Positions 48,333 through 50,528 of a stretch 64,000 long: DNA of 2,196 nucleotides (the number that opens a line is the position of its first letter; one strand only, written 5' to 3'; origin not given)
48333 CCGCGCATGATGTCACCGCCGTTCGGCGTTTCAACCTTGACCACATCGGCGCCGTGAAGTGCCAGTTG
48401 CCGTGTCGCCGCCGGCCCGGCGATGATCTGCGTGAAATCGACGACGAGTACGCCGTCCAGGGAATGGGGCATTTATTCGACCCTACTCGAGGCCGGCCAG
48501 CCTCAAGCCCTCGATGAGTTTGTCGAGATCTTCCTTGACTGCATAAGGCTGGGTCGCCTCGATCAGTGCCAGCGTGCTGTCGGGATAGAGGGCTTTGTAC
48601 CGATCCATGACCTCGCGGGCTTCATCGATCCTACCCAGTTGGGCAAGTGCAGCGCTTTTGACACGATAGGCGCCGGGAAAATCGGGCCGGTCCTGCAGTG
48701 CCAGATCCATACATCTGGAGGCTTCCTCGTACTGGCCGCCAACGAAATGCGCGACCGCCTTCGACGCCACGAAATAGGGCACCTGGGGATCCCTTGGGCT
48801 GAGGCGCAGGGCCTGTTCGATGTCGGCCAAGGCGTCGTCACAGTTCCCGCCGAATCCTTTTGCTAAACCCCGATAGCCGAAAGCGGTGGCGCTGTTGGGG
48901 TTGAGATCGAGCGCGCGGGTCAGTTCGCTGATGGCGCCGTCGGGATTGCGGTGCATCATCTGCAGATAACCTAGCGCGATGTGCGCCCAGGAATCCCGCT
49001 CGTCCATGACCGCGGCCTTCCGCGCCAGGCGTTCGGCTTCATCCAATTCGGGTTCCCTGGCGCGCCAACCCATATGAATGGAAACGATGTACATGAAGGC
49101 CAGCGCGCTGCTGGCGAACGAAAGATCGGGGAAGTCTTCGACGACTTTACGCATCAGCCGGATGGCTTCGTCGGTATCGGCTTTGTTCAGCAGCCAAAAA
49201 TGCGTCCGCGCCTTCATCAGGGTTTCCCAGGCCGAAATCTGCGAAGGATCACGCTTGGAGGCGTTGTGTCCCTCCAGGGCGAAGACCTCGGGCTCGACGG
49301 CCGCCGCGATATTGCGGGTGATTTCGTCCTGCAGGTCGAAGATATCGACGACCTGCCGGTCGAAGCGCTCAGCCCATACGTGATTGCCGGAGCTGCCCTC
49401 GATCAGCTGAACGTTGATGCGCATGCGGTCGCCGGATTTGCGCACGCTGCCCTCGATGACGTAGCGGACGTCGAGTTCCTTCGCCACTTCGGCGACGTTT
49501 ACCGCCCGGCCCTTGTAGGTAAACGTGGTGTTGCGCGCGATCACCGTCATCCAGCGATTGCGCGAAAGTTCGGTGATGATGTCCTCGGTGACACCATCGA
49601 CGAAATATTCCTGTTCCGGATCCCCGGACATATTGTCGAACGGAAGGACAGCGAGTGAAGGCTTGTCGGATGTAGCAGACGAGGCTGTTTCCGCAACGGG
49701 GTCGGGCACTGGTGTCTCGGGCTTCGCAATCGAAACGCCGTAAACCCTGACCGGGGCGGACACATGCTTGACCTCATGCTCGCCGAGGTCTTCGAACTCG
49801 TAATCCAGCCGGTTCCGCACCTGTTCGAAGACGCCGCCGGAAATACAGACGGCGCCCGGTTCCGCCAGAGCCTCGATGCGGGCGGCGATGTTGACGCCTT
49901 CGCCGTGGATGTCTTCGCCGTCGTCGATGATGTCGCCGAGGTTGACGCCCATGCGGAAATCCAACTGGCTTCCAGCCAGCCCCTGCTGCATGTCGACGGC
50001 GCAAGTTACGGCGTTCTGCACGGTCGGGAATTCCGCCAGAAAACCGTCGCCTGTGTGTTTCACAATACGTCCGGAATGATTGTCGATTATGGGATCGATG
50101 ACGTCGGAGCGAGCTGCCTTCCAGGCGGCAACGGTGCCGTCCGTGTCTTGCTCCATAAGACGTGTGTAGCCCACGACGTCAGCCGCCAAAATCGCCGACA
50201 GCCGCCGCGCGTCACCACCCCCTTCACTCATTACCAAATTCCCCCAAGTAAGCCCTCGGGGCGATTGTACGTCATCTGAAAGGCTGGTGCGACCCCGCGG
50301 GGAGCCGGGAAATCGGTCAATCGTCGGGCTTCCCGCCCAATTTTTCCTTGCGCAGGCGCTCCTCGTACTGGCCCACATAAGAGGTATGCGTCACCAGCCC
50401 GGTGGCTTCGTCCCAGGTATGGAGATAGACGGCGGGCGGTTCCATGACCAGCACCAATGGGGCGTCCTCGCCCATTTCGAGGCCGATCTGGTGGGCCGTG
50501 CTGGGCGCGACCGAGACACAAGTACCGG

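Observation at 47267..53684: cAMP synthesis/degradation pair embedded in a paa (phenylacetate) operon: paaJ-paaK-phosphodiesterase-cyclase-CoA transferase, all co-directional and tightly packed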

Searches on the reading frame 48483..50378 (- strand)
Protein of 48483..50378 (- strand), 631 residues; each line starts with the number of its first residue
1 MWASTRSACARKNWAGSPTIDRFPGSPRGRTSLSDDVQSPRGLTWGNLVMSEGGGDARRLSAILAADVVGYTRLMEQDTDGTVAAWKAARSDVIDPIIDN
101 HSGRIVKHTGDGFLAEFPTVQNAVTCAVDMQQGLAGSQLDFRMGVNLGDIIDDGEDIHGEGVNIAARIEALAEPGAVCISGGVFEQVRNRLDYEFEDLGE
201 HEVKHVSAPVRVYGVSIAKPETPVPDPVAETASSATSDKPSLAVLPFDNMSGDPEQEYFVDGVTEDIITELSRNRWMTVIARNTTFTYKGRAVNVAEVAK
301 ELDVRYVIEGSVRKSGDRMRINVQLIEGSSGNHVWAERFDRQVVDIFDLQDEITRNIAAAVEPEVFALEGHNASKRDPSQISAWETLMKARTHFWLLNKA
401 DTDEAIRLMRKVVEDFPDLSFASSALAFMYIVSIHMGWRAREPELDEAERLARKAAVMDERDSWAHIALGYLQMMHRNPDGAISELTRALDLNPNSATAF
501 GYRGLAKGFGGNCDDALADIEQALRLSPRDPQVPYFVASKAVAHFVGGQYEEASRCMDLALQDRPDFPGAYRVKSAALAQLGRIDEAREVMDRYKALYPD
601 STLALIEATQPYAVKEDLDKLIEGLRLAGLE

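Call 4: search_protein_families(library=pfam, proteins=[window:48483-50378:-])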
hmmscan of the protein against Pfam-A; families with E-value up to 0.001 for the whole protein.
window:48483-50378:- (631 aa): 13 families
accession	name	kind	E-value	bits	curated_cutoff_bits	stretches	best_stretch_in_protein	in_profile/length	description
PF07719.23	TPR_2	-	5.2e-16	57.8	27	0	465-495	3-33/34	Tetratricopeptide repeat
PF13428.12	TPR_14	-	1.4e-14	53.5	23.5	1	569-607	2-40/44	Tetratricopeptide repeat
PF14559.12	TPR_19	-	1.3e-13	51.5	25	1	548-601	5-58/68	Tetratricopeptide repeat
PF13432.12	TPR_16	-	2.7e-13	50.5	32.7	1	541-601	4-64/65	Tetratricopeptide repeat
PF13174.12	TPR_6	-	3e-09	37.3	26.3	0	577-601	9-33/33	Tetratricopeptide repeat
PF13371.12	TPR_9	-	3.6e-09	36.9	35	1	548-602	9-63/73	Tetratricopeptide repeat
PF13414.12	TPR_11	-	8.8e-09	35.4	26.8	0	480-506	11-37/42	TPR repeat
PF00211.25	Guanylate_cyc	-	1.7e-08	34.7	21.9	1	62-204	10-171/183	Adenylate and Guanylate cyclase catalytic domain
PF00515.34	TPR_1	-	1.2e-06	28.5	27.8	0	464-495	2-33/34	Tetratricopeptide repeat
PF13431.12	TPR_17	-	3.8e-06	27.2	24.4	0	452-483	2-33/34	Tetratricopeptide repeat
PF13181.12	TPR_8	-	7.5e-05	23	25.7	0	577-600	10-33/34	Tetratricopeptide repeat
PF11846.14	Wzy_C_2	-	0.00064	20.2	28.5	0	568-605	146-183/191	Virulence factor membrane-bound polymerase, C-terminal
PF23914.1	TPR_CcmH_CycH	-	0.00084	19.6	42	0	462-498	49-85/158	Cytochrome c-type biogenesis protein H TPR domain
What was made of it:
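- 48483..50231 (-): Class III adenylate cyclase (AC-TPR): N-terminal catalytic domain, conserved middle domain, C-terminal TPR repeats (582 aa). PF00211 34.7 bits (cutoff 21.9) plus several TPR families (call 4).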

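Call 5: search_protein_families(library=ncbifam, proteins=[window:48483-50378:-])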
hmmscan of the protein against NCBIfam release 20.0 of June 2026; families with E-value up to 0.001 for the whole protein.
window:48483-50378:- (631 aa): 13 families
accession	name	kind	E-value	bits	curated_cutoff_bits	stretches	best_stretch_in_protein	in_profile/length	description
NF058673.1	LipAdnlyCyLipJMY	equivalog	3.1e-20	72.3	800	1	56-214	290-448/449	bifunctional lipase/adenylate cyclase LipJ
TIGR02917.1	PEP_TPR_lipo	equivalog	3.5e-14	51.7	312.2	1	441-592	137-285/899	XrtA/PEP-CTERM system TPR-repeat protein PrsT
NF009037.0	PRK12370.1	equivalog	6.4e-13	47.9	589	1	232-528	114-403/553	HilA/EilA family virulence transcriptional regulator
NF040959.1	MamA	equivalog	2.6e-09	36.8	200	1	511-623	51-160/204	magnetosome protein MamA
NF052415.1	T3SS_chap_SctY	equivalog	5.5e-09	36.5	70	1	524-594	33-103/106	type III secretion apparatus assembly chaperone SctY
TIGR00990.1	3a0801s09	subfamily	2.2e-07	29.9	757.25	1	457-595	325-460/615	mitochondrial import receptor subunit TOM70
TIGR02521.1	type_IV_pilW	equivalog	3.2e-06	26.9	154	0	540-589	37-86/234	type IV pilus biogenesis/stability protein PilW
NF007540.1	PRK10153.1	equivalog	7.7e-06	25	400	1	253-491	219-451/516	lysine decarboxylation/transport transcriptional activator CadC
NF033762.1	social_mot_Tgl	equivalog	1e-05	25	225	1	444-602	46-204/252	social motility TPR repeat lipoprotein Tgl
TIGR02552.1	LcrH_SycD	equivalog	4.1e-05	23.3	104.8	0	444-531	33-120/136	SycD/LcrH family type III secretion system chaperone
NF047558.1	TPR_END_plus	domain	0.00016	21.5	32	0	511-530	13-32/56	TPR end-of-group domain-containing protein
NF007302.0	PRK09782.1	equivalog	0.00063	17.8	1223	0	455-567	570-679/990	phage receptor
NF041522.1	TPR_sll0314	equivalog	0.00069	18.9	225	0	454-538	134-221/275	Sll0314/Alr1548 family TPR repeat-containing protein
